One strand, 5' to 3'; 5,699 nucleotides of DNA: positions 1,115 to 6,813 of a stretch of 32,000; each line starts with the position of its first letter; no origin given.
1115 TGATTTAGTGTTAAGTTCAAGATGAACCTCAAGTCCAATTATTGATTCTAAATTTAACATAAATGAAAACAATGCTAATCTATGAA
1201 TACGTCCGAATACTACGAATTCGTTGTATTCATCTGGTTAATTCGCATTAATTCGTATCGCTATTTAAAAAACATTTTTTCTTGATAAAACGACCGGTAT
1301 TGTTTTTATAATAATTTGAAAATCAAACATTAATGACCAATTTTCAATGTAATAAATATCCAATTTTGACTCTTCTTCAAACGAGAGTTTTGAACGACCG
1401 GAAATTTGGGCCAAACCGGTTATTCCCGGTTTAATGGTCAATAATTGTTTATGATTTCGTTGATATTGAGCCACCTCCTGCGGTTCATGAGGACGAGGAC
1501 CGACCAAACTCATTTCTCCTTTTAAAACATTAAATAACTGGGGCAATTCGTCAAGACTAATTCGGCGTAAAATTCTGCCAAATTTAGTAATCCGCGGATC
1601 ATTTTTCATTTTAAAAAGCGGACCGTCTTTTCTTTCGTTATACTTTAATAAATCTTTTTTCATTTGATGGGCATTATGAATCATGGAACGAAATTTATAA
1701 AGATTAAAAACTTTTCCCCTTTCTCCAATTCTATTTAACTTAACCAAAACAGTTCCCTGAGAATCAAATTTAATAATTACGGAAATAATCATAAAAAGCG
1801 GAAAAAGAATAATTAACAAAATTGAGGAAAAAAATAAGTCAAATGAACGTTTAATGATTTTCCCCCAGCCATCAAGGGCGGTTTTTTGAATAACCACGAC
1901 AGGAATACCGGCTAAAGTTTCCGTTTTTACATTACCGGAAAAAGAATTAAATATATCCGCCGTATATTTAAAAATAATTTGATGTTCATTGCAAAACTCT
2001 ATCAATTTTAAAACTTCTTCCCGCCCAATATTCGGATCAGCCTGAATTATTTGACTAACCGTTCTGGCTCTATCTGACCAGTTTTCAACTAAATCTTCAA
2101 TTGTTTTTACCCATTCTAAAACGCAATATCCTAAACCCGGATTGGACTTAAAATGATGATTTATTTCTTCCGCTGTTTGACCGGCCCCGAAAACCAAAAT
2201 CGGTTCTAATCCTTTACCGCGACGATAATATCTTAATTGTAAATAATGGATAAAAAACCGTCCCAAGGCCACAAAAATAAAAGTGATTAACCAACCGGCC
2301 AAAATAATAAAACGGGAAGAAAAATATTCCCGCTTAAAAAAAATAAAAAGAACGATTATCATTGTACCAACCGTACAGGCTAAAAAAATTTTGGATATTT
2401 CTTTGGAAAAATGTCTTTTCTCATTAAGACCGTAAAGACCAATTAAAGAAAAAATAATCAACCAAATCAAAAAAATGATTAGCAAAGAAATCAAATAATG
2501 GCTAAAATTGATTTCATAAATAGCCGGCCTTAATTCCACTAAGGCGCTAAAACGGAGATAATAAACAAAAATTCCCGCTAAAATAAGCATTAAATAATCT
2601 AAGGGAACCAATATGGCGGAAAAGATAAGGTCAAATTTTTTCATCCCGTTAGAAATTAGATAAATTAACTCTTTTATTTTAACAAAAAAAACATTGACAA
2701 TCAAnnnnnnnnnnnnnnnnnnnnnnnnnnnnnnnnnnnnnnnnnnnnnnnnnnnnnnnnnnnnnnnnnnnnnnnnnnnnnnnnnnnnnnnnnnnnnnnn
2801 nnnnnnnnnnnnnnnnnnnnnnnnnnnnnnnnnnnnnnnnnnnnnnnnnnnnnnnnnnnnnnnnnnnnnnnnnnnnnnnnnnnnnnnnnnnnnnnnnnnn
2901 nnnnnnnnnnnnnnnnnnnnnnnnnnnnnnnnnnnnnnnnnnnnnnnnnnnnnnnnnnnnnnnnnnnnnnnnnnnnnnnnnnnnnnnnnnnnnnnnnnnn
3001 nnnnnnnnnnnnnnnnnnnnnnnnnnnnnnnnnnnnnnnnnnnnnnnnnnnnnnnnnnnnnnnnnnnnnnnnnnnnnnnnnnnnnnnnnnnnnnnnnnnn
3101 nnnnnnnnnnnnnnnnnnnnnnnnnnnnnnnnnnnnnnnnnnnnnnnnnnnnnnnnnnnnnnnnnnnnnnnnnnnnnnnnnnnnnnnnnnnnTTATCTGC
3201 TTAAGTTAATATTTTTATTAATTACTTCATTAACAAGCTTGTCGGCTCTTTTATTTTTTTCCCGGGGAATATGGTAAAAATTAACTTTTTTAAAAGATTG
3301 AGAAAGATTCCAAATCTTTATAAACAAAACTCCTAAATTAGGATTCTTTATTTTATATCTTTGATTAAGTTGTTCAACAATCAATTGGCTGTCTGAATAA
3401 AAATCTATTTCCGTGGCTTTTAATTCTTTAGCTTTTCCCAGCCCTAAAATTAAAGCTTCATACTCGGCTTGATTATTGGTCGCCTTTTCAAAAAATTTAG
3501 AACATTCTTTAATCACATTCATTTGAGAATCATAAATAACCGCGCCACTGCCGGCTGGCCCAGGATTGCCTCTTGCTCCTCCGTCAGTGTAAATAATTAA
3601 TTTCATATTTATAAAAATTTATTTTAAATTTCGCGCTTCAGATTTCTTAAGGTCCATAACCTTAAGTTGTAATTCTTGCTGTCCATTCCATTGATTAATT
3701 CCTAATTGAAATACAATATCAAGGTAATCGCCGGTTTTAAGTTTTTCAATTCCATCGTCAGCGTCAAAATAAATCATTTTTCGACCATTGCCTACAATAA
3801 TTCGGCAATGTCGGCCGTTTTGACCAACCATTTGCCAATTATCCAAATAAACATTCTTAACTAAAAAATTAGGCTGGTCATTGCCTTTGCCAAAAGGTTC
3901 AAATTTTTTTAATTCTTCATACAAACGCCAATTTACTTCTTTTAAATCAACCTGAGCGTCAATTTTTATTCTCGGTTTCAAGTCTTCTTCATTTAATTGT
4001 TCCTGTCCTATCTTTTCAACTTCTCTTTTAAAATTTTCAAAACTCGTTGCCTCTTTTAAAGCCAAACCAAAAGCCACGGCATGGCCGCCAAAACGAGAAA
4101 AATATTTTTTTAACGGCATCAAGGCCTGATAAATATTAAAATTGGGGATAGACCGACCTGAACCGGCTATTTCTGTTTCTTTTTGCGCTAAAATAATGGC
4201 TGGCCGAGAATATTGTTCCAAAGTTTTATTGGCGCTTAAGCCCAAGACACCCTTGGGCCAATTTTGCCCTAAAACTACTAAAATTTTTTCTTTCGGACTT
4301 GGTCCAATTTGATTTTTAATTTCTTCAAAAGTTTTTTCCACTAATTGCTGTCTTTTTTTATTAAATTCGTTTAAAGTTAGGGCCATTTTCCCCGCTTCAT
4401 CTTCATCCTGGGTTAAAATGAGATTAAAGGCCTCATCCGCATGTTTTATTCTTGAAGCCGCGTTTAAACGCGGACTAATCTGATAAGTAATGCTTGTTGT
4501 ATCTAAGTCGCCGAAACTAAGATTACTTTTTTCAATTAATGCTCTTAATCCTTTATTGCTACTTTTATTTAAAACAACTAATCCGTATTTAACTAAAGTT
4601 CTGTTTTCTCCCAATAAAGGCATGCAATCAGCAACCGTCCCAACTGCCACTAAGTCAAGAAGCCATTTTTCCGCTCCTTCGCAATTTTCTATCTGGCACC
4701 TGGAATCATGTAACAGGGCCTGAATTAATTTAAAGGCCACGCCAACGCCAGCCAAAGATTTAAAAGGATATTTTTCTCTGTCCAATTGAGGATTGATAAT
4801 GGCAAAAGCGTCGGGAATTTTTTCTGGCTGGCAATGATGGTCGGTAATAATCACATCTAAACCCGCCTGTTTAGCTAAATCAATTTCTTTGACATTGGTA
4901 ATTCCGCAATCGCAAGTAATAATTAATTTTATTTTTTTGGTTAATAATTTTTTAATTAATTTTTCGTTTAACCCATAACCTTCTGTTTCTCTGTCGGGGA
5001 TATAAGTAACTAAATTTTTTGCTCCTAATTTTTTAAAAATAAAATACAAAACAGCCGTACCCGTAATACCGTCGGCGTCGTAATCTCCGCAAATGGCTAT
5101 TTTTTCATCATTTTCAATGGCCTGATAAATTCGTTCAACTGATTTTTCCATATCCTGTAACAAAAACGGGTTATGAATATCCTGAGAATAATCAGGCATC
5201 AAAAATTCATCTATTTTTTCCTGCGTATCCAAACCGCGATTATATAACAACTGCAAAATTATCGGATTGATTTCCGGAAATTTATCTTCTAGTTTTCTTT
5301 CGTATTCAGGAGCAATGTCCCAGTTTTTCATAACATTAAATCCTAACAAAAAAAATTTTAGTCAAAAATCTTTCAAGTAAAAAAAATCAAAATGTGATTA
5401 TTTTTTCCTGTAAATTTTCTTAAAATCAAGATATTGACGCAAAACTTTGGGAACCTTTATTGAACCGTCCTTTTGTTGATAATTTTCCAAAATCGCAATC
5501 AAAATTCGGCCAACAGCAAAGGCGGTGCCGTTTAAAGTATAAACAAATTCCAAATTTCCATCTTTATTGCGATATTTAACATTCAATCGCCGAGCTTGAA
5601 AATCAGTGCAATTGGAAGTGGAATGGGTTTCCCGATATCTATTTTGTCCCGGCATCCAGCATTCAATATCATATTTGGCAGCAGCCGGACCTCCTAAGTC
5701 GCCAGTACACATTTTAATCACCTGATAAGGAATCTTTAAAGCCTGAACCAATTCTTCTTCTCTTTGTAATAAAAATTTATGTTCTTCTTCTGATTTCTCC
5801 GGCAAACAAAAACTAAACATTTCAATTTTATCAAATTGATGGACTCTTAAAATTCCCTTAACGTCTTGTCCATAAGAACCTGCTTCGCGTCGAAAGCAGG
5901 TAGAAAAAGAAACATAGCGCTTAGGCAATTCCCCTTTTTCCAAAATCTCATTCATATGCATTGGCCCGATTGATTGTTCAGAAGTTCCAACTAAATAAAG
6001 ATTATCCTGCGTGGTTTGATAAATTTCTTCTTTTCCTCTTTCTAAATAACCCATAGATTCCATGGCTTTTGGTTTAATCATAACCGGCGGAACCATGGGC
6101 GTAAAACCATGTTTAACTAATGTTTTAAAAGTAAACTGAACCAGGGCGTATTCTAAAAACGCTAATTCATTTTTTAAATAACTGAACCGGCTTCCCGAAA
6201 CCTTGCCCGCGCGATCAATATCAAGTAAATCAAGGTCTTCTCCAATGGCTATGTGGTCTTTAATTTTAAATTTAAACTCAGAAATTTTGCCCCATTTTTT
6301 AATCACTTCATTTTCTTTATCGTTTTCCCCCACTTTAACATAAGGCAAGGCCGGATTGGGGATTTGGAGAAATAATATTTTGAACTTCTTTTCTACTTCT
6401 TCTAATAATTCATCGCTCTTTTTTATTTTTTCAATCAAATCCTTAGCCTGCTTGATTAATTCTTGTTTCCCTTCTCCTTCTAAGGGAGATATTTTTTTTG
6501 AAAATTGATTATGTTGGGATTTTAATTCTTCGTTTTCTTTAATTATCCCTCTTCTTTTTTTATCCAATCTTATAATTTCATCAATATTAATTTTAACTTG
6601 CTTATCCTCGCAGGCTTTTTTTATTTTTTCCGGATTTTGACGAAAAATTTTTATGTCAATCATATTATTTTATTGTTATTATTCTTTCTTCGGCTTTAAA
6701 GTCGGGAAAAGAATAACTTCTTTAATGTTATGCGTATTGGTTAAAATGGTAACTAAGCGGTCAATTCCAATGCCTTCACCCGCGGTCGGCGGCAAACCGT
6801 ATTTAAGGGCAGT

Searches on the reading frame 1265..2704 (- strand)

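Call 75: search_protein_families(library=pfam, proteins=[window:1265-2704:-], max_evalue=0.001)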
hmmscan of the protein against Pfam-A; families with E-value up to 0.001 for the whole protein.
window:1265-2704:- (479 aa): 2 families
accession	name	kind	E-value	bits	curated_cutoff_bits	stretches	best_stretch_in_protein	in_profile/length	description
PF02397.22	Bac_transf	-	1.8e-67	226.8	27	1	285-473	1-178/179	Bacterial sugar transferase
PF13727.12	CoA_binding_3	-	2.6e-08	34.5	25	1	88-196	3-107/175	CoA-binding domain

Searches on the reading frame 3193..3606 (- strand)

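Call 75: search_protein_families(library=pfam, proteins=[window:3193-3606:-], max_evalue=0.001)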
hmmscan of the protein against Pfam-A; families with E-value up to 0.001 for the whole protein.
window:3193-3606:- (137 aa): 2 families
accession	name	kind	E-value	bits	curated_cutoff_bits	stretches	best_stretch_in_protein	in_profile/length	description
PF13456.12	RVT_3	-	2.8e-27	95.5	21.6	1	7-127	2-122/123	Reverse transcriptase-like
PF00075.30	RNase_H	-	1.9e-14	54.5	25.8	1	2-128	3-139/141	RNase H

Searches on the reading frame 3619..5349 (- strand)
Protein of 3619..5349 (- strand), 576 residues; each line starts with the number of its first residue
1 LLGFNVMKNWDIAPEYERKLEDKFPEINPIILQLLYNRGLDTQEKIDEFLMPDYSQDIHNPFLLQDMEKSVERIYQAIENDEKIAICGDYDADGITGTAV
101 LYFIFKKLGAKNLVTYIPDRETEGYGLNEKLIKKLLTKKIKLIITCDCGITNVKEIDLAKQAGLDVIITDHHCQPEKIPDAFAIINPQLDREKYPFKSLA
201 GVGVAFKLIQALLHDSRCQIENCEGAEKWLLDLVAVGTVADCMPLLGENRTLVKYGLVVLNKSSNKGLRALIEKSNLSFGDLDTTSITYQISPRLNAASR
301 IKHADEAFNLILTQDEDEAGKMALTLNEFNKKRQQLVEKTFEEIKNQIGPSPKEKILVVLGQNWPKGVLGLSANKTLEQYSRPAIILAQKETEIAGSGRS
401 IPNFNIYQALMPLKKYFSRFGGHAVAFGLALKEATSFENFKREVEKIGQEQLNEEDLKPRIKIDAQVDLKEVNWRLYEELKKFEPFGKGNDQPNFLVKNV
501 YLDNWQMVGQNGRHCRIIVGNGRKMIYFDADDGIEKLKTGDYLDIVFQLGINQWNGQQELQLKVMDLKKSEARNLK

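Call 75: search_protein_families(library=pfam, proteins=[window:3619-5349:-], max_evalue=0.001)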
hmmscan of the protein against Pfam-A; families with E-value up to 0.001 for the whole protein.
window:3619-5349:- (576 aa): 3 families
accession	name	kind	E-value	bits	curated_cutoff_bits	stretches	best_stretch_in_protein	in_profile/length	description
PF17768.7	RecJ_OB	-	8e-28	97.1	27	1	463-566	1-107/107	RecJ OB domain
PF01368.27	DHH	-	1.1e-26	94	28.1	1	83-238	1-125/125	DHH family, N-terminal domain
PF02272.25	DHHA1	-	3.9e-11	43.8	25.9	1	355-447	3-99/102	DHHA1 domain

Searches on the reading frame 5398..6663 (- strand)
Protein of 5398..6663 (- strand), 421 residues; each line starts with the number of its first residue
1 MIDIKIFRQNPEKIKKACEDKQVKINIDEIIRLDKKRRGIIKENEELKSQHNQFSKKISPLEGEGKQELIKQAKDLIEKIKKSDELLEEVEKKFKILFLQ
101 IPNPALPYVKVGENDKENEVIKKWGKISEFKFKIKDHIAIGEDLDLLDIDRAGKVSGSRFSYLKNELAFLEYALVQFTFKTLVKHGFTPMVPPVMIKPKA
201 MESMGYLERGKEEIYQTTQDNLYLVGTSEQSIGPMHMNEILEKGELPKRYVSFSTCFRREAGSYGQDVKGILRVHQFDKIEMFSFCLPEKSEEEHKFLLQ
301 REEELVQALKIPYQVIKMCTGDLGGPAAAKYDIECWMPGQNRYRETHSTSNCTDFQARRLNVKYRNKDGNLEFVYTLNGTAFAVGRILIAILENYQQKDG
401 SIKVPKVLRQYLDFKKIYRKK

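Call 75: search_protein_families(library=pfam, proteins=[window:5398-6663:-], max_evalue=0.001)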
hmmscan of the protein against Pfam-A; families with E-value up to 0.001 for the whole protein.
window:5398-6663:- (421 aa): 2 families
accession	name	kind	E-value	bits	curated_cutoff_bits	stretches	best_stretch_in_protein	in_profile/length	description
PF00587.30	tRNA-synt_2b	-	1.6e-39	136.2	29.3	1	217-395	6-179/179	tRNA synthetase class II core domain (G, H, P, S and T)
PF02403.27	Seryl_tRNA_N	-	2.1e-23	83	28.2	1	1-103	1-106/108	Seryl-tRNA synthetase N-terminal domain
